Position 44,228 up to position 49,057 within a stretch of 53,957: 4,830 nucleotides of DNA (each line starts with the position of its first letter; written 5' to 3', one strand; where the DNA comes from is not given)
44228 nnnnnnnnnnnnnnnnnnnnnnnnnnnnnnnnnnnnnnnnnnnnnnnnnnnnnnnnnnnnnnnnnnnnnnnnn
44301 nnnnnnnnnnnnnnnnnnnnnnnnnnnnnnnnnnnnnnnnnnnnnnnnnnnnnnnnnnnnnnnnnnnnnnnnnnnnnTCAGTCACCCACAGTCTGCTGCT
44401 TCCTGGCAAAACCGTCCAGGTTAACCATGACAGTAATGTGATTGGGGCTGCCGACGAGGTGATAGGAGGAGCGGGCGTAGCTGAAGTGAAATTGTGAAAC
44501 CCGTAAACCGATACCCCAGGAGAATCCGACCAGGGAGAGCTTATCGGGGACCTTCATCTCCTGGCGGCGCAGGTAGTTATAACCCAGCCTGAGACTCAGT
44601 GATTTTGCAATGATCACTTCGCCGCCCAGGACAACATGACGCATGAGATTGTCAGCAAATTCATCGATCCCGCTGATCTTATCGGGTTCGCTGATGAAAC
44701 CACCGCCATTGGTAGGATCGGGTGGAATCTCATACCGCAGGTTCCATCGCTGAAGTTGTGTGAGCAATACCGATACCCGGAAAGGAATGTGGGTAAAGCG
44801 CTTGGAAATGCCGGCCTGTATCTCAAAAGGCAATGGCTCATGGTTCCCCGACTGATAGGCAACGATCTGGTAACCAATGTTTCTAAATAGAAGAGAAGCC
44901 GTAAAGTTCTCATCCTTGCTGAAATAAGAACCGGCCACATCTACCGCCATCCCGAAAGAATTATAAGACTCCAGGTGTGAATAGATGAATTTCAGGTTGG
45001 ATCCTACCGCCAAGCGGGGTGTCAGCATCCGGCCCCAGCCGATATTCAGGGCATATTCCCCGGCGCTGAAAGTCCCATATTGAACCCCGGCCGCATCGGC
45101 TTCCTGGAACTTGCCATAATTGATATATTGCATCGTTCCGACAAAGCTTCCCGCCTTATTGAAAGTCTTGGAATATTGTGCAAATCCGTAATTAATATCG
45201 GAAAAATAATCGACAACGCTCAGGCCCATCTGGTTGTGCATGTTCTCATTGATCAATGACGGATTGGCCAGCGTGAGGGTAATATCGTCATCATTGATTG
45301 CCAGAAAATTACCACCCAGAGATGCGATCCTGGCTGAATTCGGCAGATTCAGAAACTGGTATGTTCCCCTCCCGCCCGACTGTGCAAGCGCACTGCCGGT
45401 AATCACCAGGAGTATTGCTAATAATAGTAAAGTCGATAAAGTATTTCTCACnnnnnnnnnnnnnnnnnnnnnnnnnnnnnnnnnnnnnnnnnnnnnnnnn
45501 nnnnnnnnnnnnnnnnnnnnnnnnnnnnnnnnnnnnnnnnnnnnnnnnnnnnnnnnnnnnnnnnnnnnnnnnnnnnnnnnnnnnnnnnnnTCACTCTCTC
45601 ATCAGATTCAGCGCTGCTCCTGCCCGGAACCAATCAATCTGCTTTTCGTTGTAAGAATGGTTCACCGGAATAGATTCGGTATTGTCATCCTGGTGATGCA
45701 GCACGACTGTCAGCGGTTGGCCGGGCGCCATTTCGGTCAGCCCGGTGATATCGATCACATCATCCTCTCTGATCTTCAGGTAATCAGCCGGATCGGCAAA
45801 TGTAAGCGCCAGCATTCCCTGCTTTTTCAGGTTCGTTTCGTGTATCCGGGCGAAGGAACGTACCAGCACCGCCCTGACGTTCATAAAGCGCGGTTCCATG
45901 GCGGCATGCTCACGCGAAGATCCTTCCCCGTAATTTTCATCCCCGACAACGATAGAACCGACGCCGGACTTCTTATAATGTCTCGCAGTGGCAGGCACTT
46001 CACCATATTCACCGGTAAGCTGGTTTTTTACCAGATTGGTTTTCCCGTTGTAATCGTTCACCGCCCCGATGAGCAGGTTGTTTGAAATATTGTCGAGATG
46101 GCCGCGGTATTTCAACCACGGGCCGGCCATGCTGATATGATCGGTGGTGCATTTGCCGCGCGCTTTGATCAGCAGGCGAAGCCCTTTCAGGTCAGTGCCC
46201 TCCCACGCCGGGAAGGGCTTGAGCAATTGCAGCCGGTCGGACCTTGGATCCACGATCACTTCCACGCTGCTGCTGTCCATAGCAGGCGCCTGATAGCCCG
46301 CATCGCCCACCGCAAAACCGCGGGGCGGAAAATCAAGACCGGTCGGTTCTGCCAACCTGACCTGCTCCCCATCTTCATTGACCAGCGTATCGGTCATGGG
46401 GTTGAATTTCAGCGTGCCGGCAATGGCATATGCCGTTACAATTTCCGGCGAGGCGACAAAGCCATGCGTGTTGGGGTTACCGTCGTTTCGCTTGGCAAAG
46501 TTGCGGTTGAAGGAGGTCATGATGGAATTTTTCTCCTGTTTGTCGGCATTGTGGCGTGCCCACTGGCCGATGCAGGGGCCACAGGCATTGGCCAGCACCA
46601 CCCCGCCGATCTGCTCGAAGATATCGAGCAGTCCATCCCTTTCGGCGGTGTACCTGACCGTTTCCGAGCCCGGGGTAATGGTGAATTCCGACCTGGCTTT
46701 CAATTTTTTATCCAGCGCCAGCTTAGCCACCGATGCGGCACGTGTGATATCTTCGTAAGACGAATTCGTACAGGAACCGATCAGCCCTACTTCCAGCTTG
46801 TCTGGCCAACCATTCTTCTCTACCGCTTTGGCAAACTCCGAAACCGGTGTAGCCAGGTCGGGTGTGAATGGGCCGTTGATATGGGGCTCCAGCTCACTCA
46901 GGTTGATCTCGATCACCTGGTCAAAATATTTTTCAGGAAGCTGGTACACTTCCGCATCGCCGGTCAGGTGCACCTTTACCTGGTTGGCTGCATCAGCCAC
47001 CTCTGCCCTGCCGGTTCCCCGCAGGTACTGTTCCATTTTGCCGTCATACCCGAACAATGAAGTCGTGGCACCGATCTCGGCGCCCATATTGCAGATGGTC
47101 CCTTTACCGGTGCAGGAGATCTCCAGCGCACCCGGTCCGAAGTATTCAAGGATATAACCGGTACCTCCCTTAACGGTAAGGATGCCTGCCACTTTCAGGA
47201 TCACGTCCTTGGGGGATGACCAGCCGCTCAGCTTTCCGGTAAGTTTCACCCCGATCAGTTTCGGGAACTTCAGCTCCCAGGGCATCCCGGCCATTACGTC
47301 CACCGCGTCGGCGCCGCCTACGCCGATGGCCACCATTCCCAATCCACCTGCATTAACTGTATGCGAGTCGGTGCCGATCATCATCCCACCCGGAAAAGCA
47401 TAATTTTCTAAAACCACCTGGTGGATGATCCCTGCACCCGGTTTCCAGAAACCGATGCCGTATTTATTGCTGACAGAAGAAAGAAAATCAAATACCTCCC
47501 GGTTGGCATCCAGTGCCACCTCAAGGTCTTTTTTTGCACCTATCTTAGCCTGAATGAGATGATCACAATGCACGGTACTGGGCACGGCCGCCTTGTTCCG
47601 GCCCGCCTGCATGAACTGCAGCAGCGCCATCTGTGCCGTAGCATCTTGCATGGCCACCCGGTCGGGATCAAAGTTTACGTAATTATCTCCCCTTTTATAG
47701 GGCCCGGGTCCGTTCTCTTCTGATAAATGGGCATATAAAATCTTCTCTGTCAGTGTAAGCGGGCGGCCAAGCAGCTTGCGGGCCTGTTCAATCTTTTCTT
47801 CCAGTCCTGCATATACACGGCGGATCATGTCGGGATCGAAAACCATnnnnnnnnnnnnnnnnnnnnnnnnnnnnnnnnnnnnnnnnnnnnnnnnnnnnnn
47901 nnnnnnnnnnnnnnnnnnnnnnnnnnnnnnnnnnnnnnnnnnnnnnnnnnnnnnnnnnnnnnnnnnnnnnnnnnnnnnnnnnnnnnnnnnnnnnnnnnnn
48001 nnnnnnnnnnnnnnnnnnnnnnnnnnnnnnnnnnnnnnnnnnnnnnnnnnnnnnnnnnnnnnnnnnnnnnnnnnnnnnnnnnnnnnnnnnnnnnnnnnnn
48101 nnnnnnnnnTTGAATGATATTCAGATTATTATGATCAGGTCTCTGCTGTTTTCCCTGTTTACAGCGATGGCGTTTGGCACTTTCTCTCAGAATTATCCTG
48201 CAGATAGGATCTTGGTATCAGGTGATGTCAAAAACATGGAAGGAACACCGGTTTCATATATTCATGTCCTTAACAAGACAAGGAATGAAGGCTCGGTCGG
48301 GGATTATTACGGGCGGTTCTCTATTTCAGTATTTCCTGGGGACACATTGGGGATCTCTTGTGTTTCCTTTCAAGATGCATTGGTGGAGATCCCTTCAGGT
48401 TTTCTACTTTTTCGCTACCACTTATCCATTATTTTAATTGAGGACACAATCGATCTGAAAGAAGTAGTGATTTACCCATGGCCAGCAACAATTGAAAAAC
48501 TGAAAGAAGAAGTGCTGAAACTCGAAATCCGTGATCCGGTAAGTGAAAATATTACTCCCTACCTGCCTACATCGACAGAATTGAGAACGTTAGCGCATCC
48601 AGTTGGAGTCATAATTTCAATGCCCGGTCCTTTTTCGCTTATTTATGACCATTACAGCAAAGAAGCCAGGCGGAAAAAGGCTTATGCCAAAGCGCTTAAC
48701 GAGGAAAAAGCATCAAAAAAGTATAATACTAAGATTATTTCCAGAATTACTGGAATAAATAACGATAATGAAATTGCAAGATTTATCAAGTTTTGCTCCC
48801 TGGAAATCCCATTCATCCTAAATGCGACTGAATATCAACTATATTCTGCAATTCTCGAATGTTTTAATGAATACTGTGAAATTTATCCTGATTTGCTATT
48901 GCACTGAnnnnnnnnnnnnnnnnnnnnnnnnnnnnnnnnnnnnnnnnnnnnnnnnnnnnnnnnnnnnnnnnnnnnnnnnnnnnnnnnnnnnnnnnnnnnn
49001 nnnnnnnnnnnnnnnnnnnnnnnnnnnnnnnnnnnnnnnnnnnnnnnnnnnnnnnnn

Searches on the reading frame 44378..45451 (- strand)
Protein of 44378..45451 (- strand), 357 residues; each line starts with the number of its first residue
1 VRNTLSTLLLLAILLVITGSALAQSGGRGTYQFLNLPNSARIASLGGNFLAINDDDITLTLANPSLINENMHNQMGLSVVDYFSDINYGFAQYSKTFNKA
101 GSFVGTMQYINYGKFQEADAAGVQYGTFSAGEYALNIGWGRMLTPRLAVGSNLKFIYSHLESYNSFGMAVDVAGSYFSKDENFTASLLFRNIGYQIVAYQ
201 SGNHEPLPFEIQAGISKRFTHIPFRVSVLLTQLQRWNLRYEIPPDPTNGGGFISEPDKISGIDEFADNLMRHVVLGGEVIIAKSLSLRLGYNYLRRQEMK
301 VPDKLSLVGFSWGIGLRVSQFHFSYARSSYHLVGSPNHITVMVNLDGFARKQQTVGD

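Call 6: search_protein_families(library=pfam, proteins=[window:44378-45451:-])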
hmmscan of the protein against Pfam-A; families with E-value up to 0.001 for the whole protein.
window:44378-45451:- (357 aa): 0 families

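Call 67: search_protein_families(library=ncbifam, proteins=[window:44378-45406:-], max_evalue=0.00001)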
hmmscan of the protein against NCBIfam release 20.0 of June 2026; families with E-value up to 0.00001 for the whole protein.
window:44378-45406:- (342 aa): 4 families
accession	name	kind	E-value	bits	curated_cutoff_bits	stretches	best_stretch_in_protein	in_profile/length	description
NF033711.1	T9SS_PorQ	equivalog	7.7e-110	367.1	220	1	5-330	16-335/335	type IX secretion system protein PorQ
NF033709.1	PorV_fam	subfamily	7.9e-54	183.4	90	1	15-329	3-325/326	PorV/PorQ family protein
NF033710.1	T9SS_OM_PorV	equivalog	3e-13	49.7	250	1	17-204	27-231/367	type IX secretion system outer membrane channel protein PorV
NF052325.1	PorVQ2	equivalog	2e-08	33.5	325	0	17-178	28-199/354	putative type IX sorting system protein PorV2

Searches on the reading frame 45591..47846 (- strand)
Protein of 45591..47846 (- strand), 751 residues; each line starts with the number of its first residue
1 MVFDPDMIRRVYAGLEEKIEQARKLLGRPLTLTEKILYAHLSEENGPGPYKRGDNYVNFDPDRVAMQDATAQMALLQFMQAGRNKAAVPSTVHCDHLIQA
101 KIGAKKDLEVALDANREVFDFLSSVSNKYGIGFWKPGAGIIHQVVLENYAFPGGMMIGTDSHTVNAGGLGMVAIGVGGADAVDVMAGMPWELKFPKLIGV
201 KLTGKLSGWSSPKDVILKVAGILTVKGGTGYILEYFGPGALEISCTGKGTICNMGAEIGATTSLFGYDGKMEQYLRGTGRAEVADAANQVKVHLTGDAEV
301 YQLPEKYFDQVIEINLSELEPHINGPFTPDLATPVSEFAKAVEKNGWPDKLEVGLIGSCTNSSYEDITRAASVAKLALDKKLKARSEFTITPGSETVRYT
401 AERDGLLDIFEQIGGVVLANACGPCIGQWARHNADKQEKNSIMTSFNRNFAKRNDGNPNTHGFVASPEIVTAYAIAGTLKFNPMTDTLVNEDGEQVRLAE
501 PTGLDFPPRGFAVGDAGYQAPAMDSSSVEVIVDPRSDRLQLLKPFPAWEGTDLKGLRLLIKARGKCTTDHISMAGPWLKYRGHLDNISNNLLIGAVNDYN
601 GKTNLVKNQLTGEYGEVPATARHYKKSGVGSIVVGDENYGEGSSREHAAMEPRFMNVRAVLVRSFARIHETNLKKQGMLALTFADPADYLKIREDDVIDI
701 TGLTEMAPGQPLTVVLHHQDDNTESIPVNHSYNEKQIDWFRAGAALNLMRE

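Call 6: search_protein_families(library=pfam, proteins=[window:45591-47846:-])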
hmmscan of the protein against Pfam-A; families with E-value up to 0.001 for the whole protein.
window:45591-47846:- (751 aa): 2 families
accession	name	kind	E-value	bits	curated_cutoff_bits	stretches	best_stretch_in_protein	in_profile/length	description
PF00330.25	Aconitase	-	3.7e-146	488.2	28.7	1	34-477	1-463/463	Aconitase family (aconitate hydratase)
PF00694.25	Aconitase_C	-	1.9e-39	135.5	22.8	1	558-685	3-130/131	Aconitase C-terminal domain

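Call 31: find_homologous_proteins(query=window:45591-47846:-, max_evalue=1e-100)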
Query window:45591-47846:- (751 aa): 8000 proteins with E <= 1e-100 among 8000 candidates; the best 120 are listed.
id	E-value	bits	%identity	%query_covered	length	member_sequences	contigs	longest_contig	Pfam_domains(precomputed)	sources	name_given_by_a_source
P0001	0.0e+0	1731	100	100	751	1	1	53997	PF00694.26,PF00330.26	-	-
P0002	0.0e+0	1623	94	100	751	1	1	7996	PF00694.26,PF00330.26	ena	-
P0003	0.0e+0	1617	93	100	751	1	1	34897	PF00694.26,PF00330.26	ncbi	ncbi:MAG: aconitate hydratase [Bacteroidales bacterium]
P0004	0.0e+0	1605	92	100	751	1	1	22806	PF00694.26,PF00330.26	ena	-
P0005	0.0e+0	1524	88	99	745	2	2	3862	PF00694.26,PF00330.26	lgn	-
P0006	0.0e+0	1522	87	100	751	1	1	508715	PF00694.26,PF00330.26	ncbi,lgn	-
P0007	0.0e+0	1509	87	100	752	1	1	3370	PF00694.26,PF00330.26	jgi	jgi:aconitate hydratase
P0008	0.0e+0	1504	87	100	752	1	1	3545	PF00694.26,PF00330.26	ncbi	-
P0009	0.0e+0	1499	86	100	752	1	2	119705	PF00694.26,PF00330.26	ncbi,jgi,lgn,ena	-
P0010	0.0e+0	1490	85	100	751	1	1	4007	PF00694.26,PF00330.26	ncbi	-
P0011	0.0e+0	1488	85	100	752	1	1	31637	PF00694.26,PF00330.26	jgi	-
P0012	0.0e+0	1486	84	100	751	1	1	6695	PF00694.26,PF00330.26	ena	-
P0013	0.0e+0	1484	84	100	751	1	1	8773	PF00694.26,PF00330.26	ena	-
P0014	0.0e+0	1484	84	100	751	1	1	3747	PF00694.26,PF00330.26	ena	-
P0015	0.0e+0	1483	84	100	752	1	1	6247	PF00694.26,PF00330.26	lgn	-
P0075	0.0e+0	1385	93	85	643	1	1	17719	PF00694.26,PF00330.26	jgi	jgi:aconitate hydratase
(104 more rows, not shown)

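Call 32: find_encoding_contigs(protein=P0003, flank=10000, max_places=2)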
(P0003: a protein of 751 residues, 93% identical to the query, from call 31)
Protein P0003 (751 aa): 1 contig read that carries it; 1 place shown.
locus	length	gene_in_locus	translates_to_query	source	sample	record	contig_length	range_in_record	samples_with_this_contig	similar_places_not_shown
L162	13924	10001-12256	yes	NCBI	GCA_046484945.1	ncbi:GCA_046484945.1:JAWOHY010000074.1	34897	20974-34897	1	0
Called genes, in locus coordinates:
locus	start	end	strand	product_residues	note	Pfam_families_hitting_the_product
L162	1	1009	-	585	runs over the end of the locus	PF07498:Rho_N, PF07497:Rho_RNA_bind, PF00006:ATP-synt_ab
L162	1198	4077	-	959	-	PF02347:GDC-P, PF01212:Beta_elim_lyase, PF21478:GcvP2_C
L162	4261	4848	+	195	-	PF02577:BFN_dom, PF02151:UVR (weak)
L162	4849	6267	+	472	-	PF01773:Nucleos_tra2_N, PF07670:Gate, PF07662:Nucleos_tra2_C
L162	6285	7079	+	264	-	PF00303:Thymidylat_synt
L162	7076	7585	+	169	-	PF00186:DHFR_1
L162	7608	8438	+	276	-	-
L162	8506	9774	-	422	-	-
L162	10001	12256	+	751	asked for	PF00330:Aconitase, PF00694:Aconitase_C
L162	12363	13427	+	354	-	-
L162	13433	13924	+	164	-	PF02463:SMC_N, PF13175:AAA_15, PF13476:AAA_23, PF13555:AAA_29 (weak), PF13304:AAA_21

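Call 33: find_encoding_contigs(protein=P0004, flank=10000, max_places=2)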
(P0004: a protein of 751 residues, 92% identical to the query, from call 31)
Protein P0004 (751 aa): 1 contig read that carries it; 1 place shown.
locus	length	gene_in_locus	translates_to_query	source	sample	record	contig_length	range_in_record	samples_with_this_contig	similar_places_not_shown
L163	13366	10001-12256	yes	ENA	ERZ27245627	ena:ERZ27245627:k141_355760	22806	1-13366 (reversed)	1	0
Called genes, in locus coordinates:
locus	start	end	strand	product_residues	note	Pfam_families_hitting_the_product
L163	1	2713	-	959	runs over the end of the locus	PF02347:GDC-P, PF01212:Beta_elim_lyase, PF21478:GcvP2_C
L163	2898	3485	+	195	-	PF02577:BFN_dom, PF02151:UVR (weak)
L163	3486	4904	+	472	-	PF01773:Nucleos_tra2_N, PF07670:Gate, PF07662:Nucleos_tra2_C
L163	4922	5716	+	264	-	PF00303:Thymidylat_synt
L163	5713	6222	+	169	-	PF00186:DHFR_1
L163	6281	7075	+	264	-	-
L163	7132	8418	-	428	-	-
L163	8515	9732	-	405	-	PF00872:Transposase_mut, PF10551:MULE (faint)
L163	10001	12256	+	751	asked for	PF00330:Aconitase, PF00694:Aconitase_C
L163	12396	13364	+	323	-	?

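Call 34: find_encoding_contigs(protein=P0002, flank=10000, max_places=2)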
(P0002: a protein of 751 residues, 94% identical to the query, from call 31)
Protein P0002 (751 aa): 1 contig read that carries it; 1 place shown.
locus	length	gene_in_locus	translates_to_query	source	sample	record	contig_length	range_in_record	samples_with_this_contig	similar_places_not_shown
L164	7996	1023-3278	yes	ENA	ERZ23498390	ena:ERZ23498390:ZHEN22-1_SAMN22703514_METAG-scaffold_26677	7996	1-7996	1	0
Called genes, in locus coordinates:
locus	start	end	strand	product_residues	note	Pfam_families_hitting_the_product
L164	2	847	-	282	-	?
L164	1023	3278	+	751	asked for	PF00330:Aconitase, PF00694:Aconitase_C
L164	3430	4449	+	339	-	-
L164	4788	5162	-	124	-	-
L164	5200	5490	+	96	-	PF05258:DciA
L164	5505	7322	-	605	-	-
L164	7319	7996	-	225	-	?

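Call 51: find_encoding_contigs(protein=P0075, flank=10000, max_places=2)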
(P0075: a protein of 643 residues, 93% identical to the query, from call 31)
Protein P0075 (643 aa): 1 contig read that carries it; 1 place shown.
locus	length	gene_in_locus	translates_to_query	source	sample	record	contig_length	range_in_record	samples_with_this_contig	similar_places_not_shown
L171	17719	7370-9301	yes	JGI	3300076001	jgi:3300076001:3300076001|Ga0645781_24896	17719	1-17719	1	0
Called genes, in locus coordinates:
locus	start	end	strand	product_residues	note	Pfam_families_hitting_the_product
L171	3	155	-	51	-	?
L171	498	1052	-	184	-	PF02347:GDC-P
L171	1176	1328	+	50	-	-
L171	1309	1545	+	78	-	PF02577:BFN_dom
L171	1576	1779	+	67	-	PF02577:BFN_dom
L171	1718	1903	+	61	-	PF02151:UVR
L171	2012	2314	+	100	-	-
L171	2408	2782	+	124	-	PF07670:Gate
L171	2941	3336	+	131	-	PF07662:Nucleos_tra2_C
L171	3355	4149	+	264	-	PF00303:Thymidylat_synt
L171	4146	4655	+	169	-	PF00186:DHFR_1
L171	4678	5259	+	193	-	-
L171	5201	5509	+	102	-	-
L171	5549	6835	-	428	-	-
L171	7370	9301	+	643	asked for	PF00330:Aconitase, PF00694:Aconitase_C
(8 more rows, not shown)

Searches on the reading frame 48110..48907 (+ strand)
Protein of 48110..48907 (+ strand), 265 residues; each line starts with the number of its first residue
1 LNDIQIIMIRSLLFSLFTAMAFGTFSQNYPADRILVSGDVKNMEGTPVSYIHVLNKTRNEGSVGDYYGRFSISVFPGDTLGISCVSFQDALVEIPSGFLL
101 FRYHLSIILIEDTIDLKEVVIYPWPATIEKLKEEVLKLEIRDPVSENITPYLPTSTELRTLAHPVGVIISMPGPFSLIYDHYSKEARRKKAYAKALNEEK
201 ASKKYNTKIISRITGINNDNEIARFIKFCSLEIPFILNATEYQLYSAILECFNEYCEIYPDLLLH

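Call 29: search_protein_families(library=pfam, proteins=[window:48110-48907:+])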
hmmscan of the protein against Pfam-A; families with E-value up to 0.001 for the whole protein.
window:48110-48907:+ (265 aa): 1 family
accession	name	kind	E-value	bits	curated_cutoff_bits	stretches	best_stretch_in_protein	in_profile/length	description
PF13715.12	CarbopepD_reg_2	-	2.6e-06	27.8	32.2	1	36-121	1-88/88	CarboxypepD_reg-like domain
